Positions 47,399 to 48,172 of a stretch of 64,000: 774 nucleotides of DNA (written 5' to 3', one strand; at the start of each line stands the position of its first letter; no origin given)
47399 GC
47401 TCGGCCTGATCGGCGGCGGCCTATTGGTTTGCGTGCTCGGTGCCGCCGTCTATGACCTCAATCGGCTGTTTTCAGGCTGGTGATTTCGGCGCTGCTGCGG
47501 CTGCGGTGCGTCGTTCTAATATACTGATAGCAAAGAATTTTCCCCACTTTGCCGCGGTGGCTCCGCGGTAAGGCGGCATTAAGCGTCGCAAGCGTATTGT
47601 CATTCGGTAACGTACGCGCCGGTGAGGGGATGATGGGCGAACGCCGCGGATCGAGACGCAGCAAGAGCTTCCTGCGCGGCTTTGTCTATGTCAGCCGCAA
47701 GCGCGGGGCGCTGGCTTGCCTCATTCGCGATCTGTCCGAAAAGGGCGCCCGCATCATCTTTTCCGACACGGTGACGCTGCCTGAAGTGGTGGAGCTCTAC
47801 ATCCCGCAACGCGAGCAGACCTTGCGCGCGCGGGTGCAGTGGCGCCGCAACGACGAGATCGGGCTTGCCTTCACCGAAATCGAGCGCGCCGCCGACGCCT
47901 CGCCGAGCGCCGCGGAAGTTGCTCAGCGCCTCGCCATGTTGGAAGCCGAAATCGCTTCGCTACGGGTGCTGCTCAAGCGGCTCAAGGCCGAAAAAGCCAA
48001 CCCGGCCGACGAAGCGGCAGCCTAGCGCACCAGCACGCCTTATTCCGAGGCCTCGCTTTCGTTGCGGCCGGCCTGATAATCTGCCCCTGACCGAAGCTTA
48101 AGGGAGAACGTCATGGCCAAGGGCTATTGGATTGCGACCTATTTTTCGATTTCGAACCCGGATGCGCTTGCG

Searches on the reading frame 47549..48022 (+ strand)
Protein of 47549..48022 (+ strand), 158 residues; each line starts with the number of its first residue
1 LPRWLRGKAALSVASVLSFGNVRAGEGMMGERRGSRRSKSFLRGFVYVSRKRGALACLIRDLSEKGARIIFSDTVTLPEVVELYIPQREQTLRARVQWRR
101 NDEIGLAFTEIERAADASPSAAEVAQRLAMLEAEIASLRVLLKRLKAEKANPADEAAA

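Call 18: search_protein_families(library=pfam, proteins=[window:47549-48022:+], max_evalue=0.001)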
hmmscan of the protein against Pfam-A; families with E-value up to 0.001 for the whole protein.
window:47549-48022:+ (158 aa): 1 family
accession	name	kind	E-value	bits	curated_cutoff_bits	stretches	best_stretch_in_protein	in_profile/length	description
PF07238.19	PilZ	-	3.2e-11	43.9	22.5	1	32-114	2-91/102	PilZ domain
